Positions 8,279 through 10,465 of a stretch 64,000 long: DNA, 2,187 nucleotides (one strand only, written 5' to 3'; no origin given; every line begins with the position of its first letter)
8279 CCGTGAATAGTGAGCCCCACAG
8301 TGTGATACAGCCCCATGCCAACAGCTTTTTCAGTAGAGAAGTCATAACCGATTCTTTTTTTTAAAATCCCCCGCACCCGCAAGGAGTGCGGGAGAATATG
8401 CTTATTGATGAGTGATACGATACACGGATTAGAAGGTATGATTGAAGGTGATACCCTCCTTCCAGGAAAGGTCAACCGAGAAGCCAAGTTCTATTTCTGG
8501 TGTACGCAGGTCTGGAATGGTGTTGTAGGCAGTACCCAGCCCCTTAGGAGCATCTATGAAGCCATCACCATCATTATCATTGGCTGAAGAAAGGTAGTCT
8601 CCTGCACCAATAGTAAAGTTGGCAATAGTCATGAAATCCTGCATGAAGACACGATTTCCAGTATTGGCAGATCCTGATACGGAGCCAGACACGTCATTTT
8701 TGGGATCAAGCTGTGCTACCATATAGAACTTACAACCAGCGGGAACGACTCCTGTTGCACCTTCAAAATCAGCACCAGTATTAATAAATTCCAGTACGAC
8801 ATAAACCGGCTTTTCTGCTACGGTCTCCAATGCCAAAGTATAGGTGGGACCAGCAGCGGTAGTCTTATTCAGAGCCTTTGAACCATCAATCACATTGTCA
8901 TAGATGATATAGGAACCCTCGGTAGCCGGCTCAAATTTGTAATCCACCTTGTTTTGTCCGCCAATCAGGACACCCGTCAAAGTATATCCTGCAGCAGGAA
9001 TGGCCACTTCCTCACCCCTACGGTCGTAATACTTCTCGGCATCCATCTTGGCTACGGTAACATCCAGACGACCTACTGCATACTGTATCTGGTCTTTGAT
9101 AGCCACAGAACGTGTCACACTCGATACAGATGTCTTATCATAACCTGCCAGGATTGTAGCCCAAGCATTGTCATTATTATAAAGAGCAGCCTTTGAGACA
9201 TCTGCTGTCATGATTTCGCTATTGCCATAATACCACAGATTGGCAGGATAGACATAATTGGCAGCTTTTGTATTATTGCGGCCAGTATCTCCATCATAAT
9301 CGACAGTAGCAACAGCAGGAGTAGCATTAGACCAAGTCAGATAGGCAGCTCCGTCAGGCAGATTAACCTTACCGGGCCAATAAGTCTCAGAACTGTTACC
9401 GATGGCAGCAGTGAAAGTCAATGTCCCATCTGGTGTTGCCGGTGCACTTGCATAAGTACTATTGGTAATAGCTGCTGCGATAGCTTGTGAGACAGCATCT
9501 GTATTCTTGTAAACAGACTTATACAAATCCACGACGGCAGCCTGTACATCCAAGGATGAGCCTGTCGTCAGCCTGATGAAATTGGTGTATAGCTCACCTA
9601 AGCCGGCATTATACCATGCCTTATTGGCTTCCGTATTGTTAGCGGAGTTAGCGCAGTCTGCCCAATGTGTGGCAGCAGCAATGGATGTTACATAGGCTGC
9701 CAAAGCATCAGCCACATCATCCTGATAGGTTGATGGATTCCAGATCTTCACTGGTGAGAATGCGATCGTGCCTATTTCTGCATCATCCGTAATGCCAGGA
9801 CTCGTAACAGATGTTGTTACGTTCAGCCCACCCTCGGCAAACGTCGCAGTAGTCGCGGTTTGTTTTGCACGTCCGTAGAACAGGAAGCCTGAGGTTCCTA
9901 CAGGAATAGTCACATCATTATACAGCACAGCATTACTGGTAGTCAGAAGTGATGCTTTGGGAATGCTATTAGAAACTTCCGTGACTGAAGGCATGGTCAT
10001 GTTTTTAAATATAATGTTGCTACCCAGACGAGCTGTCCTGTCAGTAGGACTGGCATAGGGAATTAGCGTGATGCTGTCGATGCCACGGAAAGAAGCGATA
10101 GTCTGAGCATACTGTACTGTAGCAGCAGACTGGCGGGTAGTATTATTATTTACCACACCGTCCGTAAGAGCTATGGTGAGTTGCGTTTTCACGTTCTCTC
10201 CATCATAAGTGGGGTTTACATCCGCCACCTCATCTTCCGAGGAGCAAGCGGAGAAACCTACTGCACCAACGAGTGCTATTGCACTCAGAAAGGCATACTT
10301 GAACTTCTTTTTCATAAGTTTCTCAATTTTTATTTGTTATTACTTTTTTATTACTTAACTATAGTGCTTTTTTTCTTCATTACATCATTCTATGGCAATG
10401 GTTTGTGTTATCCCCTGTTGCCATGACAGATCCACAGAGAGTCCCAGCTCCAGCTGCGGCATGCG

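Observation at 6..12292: Type V pilus operon with five tandem large Mfa1-like paralogs that all look polymerisation-competent, and an anchor gene in the middle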

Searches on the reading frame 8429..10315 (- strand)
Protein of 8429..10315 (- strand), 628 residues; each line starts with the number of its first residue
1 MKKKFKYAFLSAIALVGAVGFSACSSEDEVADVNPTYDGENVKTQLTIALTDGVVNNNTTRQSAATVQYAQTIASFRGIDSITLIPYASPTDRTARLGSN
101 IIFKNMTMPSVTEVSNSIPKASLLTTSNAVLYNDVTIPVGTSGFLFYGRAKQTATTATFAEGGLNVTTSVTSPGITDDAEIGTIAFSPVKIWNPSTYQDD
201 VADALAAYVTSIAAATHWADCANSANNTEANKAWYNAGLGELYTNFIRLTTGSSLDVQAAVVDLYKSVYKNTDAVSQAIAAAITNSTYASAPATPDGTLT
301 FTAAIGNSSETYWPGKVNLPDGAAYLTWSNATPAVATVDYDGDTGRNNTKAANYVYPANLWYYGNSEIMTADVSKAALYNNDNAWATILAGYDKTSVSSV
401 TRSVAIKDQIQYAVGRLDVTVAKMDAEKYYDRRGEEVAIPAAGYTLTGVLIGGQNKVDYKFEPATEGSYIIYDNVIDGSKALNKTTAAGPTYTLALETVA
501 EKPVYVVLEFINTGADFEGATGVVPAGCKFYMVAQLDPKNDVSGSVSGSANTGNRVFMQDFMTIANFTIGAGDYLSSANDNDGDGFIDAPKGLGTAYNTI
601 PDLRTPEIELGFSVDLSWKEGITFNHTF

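Call 3: search_protein_families(library=pfam, proteins=[window:8429-10315:-], max_evalue=1)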
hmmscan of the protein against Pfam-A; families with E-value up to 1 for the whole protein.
window:8429-10315:- (628 aa): 0 families

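Call 4: search_protein_families(library=ncbifam, proteins=[window:8429-10315:-], max_evalue=1)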
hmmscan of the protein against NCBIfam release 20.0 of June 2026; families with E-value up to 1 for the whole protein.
window:8429-10315:- (628 aa): 2 families
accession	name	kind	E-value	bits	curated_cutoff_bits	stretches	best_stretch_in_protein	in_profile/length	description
NF053526.1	Myco_lipo_LppK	equivalog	0.033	14.2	125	1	6-93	5-90/167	lipoprotein LppK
NF050142.1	PG1828_fam_lipo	equivalog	0.093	13.5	50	1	6-32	2-27/59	PG1828 family lipoprotein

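Call 6: search_solved_structures(query=window:8429-10315:-, max_evalue=10)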
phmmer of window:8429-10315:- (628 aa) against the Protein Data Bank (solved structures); distinct sequences matched with E-value up to 10: 2.
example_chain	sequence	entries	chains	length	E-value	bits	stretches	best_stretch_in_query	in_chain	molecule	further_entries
4jqs_A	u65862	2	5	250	0.34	12.6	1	296-364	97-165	hypothetical protein | Uncharacterized protein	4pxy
2poe_A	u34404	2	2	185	0.99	11.1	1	427-484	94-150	Cyclophilin-like protein, putative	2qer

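Call 7: find_homologous_proteins(query=window:8429-10315:-, max_evalue=0.001)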
Query window:8429-10315:- (628 aa): 854 proteins with E <= 0.001 among 8000 candidates; the best 120 are listed.
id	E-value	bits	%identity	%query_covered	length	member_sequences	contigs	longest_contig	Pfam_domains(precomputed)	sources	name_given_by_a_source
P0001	0.0e+0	1379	100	100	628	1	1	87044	-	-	-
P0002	8.0e-182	624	55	100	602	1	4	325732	-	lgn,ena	-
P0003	3.3e-181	622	55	100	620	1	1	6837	-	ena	-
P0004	3.5e-181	622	55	100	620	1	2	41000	-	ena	-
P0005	4.4e-181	622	55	100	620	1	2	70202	-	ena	-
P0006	3.3e-177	609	54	100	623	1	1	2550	-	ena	-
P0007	3.6e-175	602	54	100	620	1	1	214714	-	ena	-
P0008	2.1e-170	586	51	100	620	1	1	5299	-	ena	-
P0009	1.6e-169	583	53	100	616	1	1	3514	-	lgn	-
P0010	6.0e-168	578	51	100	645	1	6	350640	-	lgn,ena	-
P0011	2.5e-166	573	52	100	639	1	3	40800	-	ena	-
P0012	3.1e-166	573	52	100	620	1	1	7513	-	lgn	-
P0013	9.5e-166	571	53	100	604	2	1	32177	-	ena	-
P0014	1.9e-165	570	52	100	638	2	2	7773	-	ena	-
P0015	5.9e-165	568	51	100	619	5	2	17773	-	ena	-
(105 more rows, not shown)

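Call 11: search_solved_structures(query=A2, max_evalue=10, show_alignments=2)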
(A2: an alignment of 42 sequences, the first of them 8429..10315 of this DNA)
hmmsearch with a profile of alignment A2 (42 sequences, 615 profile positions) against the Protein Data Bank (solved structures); distinct sequences matched with E-value up to 10: 0.

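Call 17: find_encoding_contigs(protein=P0010, flank=10000, max_places=3)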
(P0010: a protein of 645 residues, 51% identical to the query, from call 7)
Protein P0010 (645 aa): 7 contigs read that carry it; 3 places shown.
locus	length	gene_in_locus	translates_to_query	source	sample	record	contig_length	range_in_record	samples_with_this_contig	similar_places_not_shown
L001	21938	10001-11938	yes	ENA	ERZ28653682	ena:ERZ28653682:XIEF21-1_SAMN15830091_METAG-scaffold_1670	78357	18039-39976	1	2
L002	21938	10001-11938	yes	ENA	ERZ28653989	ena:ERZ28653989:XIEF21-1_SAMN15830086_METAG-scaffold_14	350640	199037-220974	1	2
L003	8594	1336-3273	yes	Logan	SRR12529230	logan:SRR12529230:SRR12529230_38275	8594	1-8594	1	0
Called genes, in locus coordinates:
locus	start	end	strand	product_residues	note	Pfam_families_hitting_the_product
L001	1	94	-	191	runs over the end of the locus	PF01569:PAP2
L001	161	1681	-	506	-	PF04963:Sigma54_CBD, PF04552:Sigma54_DBD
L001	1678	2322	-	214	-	-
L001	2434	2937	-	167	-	PF13353:Fer4_12, PF04055:Radical_SAM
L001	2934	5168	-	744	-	PF03477:ATP-cone, PF13597:NRDD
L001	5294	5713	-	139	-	PF02657:SufE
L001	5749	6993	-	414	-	PF01136:Peptidase_U32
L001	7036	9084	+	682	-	PF09087:Cyc-maltodext_N, PF00128:Alpha-amylase, PF10438:Cyc-maltodext_C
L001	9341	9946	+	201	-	PF12099:DUF3575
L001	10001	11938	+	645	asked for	-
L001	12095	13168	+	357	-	-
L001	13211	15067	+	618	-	-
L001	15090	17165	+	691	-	-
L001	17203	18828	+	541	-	-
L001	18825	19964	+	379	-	PF06321:P_gingi_FimA (weak)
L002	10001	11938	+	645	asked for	-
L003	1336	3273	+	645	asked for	-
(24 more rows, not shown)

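Call 21: predict_structure(alignment_id=A2)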
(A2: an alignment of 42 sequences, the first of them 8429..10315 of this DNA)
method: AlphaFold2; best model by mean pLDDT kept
length: 628 residues; sequences in the alignment: 42
mean_pLDDT: 81.7   pTM: 0.81
mean pLDDT of the five models: 81.7, 80.7, 78.3, 76.9, 74.0
residues with pLDDT >= 90: 273; 70-90: 239; 50-70: 59; < 50: 57
segments of 3 or more residues with pLDDT < 50: 1-33, 52-55, 57-60, 605-616
pLDDT, mean of each block of 10 residues (from residue 1): 41 34 30 58 78 48 56 73 91 88 77 75 61 87 91 77 79 71 89 78 95 96 78 85 88 89 94 95 97 89 92 86 89 92 69 91 89 81 75 91 85 88 96 95 95 90 85 91 95 90 93 93 90 93 93 87 92 90 90 87 49 48 91
secondary structure, 60 per line:
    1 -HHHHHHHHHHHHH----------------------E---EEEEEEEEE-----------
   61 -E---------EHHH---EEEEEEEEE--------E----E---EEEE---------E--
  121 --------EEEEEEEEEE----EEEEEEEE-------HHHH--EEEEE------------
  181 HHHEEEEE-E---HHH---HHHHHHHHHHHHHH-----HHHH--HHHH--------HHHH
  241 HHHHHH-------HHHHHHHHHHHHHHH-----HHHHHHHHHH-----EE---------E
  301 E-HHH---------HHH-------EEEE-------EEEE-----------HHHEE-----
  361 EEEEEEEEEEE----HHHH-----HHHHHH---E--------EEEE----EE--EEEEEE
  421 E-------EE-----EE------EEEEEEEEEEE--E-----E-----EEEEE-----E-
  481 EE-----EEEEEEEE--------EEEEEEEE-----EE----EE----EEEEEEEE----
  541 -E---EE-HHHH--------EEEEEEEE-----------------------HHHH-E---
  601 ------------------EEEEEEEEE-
elements in order: H2-14 E41-49 E79-87 E105-108 E129-138 E143-150 H158-161 E164-168 E184-188 H200-213 H219-222 H225-228 H237-246 H254-268 H274-283 E325-328 E336-339 E361-371 H376-379 H385-390 E403-406 E415-421 E444-454 E469-473 E488-495 E504-511 E529-536 H549-552 E561-568 H592-595 E619-627

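Call 23: fold_search(model_id=the predicted structure, library=pdb)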
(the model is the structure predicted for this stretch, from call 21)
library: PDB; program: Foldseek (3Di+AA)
matches with E <= 10: 314; with E <= 0.001: 2
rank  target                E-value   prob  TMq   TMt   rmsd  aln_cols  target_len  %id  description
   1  3sy6_A                4.9e-04  0.89  0.13  0.27  12.0       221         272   11  Crystal structure of a fimbrial protein BF1861 [Bacteroides fragilis NCTC 9343] (BF1861) from Bacteroides fragilis NCT (released 2011-08-24)
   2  3up6_B                8.9e-04  0.51  0.13  0.21  24.6       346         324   10  Crystal structure of a putative cell adhesion protein (BACOVA_04078) from Bacteroides ovatus ATCC 8483 at 2.80 A resol (released 2011-12-21)
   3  4gpv_A                1.4e-03  0.97  0.27  0.46  12.9       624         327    9  Crystal structure of a putative cell adhesion protein (BACEGG_00536) from Bacteroides eggerthii DSM 20697 at 1.67 A re (released 2012-09-19)
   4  4gpv_B                1.7e-03  0.96  0.26  0.43  13.0       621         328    8  Crystal structure of a putative cell adhesion protein (BACEGG_00536) from Bacteroides eggerthii DSM 20697 at 1.67 A re (released 2012-09-19)
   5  3sy6_B                1.9e-03  0.66  0.13  0.26   9.4       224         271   10  Crystal structure of a fimbrial protein BF1861 [Bacteroides fragilis NCTC 9343] (BF1861) from Bacteroides fragilis NCT (released 2011-08-24)
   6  4k4k_B                3.8e-03  0.57  0.12  0.26  14.0       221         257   13  Crystal structure of a putative cell adhesion protein (BACUNI_00621) from Bacteroides uniformis ATCC 8492 at 1.67 A re (released 2013-05-01)
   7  3up6_A                4.2e-03  0.33  0.13  0.22  24.7       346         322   10  Crystal structure of a putative cell adhesion protein (BACOVA_04078) from Bacteroides ovatus ATCC 8483 at 2.80 A resol (released 2011-12-21)
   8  4h40_B                5.5e-03  0.47  0.14  0.25  21.4       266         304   13  Crystal structure of a putative cell adhesion protein (BF2867) from Bacteroides fragilis NCTC 9343 at 2.57 A resolutio (released 2012-10-03)
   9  4h40_A                6.2e-03  0.51  0.14  0.26  20.8       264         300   13  Crystal structure of a putative cell adhesion protein (BF2867) from Bacteroides fragilis NCTC 9343 at 2.57 A resolutio (released 2012-10-03)
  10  4rdb                  7.7e-03  0.44  0.15  0.27  17.1       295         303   10  Crystal structure of an immunoreactive 32 kDa antigen PG49 (PG_0181) from Porphyromonas gingivalis W83 at 1.45 A resolut (released 2014-12-03)
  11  4k4k_A                7.7e-03  0.33  0.12  0.26  23.5       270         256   12  Crystal structure of a putative cell adhesion protein (BACUNI_00621) from Bacteroides uniformis ATCC 8492 at 1.67 A re (released 2013-05-01)
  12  3t2l                  1.3e-02  0.84  0.15  0.31   6.8       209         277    6  Crystal structure of a Putative cell adhesion protein (BF1858) from Bacteroides fragilis NCTC 9343 at 2.33 A resolution (released 2011-08-10)
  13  4qdg_A                1.4e-02  0.72  0.13  0.26  15.0       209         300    7  Crystal structure of a putative adhesin (BT2657) from Bacteroides thetaiotaomicron VPI-5482 at 2.20 A resolution (PSI  (released 2014-06-11)
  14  4jg5                  1.8e-02  0.51  0.17  0.28  22.6       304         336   10  Crystal structure of a putative cell adhesion protein (BDI_3519) from Parabacteroides distasonis ATCC 8503 at 2.34 A res (released 2013-03-20)
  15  5nfi                  2.2e-02  0.54  0.13  0.25  11.2       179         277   14  The fimbrial anchor protein Mfa2 from Porphyromonas gingivalis (released 2018-02-07)
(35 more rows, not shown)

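Call 24: find_related_loci(query=A2, collection=genome_contigs, flank=10000)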
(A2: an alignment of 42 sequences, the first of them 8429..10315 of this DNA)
Query A2 (628 aa) in genome_contigs; peptide patterns used: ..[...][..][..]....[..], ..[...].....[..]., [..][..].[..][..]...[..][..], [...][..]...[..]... (x = any residue, [..] = any of these).
217 stretches matched a pattern; 132 encode a relative of the query (tblastn E <= 1e-3); the best 80 are kept; 79 distinct loci.
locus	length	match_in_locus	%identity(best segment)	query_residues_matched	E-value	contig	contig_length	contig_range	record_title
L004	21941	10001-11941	51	1-628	0e+0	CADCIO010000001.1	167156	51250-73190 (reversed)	MAG: uncultured Bacteroidales bacterium isolate RUG14675 genome assembly, contig: RUG14675_asm_1, whole genome shotgun s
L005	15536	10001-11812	53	1-628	0e+0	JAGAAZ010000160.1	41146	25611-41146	MAG: Bacteroidaceae bacterium isolate RGIG8278 Water_buffalos_Rumen-5__c2367951, whole genome shotgun sequence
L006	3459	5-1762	50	34-628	3e-172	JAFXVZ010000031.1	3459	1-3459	MAG: Bacteroidaceae bacterium isolate RGIG6796 Sheep_Rumen-3__c903542, whole genome shotgun sequence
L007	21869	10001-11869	49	1-628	4e-164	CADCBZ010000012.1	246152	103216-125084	MAG: uncultured Prevotellaceae bacterium isolate RUG14503 genome assembly, contig: RUG14503_asm_12, whole genome shotgun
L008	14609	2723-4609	49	1-628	5e-161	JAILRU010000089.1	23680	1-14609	MAG: Bacteroidaceae bacterium isolate RUI392 k141_11822188_flag=0_multi=20.4129_len=23680, whole genome shotgun sequence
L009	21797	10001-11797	49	1-625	1e-155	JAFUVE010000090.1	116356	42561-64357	MAG: Bacteroidaceae bacterium isolate RGIG4855 Roe_deer_Rumen-1__c15486, whole genome shotgun sequence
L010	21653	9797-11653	48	1-625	3e-155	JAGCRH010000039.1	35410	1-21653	MAG: Prevotella sp. isolate RGIG10051 Yak_Rumen-1__c642312, whole genome shotgun sequence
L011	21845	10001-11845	48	1-625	7e-155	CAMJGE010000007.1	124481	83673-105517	MAG: uncultured Prevotella sp. isolate SRR12081293_bin.78_metaWRAP_v1.3_MAG genome assembly, contig: ERZ12289773.105, wh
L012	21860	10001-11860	48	1-625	3e-154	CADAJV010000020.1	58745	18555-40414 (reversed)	MAG: uncultured Bacteroidales bacterium isolate RUG13363 genome assembly, contig: RUG13363_asm_20, whole genome shotgun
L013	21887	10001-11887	49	1-628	3e-147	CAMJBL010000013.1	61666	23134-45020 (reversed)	MAG: uncultured Prevotella sp. isolate SRR12081303_bin.19_metaWRAP_v1.3_MAG genome assembly, contig: ERZ12289767.648, wh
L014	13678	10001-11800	40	3-628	7e-113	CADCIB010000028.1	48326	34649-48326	MAG: uncultured Prevotellaceae bacterium isolate RUG14668 genome assembly, contig: RUG14668_asm_28, whole genome shotgun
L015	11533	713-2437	43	5-625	4e-112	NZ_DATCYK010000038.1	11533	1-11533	MAG: Prevotella sp. isolate SMAG_U7463 k141_303758, whole genome shotgun sequence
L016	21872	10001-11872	39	1-625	5e-109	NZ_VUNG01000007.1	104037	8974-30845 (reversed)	Hallella mizrahii strain LKV-178-WT-2A seq7, whole genome shotgun sequence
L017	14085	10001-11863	39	1-625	4e-105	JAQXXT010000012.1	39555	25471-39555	MAG: Prevotellaceae bacterium isolate SUG1619 k141_284674, whole genome shotgun sequence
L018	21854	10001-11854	38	1-628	3e-102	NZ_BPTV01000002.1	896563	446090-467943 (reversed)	Prevotella lacticifex strain JCM 34664, DSM 112675 sequence02, whole genome shotgun sequence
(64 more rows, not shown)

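Call 47: find_encoding_contigs(protein=P0001, flank=10000, max_places=3)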
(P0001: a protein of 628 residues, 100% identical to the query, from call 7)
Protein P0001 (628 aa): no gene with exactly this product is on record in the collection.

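Call 69: search_protein_representatives(alignment_id=A2)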
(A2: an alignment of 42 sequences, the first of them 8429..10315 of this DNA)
Query: 42 sequences, 615 profile positions. Proteins with E-value up to 0.001 (for the whole library): 1713; up to 1e-10: 1479; up to 1e-30: 1165. The best 150 are listed.
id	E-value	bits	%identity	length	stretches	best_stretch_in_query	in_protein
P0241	1.1e-225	767.6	-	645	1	1-615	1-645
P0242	2.1e-225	766.7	-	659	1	1-615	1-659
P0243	5.4e-225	765.3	-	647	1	1-615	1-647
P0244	6.4e-211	718.8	-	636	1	1-615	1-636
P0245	2.4e-192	657.4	-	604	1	1-614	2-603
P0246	5.4e-192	656.3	-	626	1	1-614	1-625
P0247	7.0e-192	655.9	-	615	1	1-614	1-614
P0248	5.3e-190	649.7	-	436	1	1-435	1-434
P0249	7.2e-186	636.1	-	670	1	1-614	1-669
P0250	1.3e-180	618.7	-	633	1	1-613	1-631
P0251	4.0e-179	613.8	-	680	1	6-614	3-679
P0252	5.7e-179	613.3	-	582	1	2-614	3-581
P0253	2.9e-175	601.1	-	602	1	12-614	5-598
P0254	1.4e-174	598.8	-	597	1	1-615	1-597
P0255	1.5e-172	592.0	-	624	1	1-614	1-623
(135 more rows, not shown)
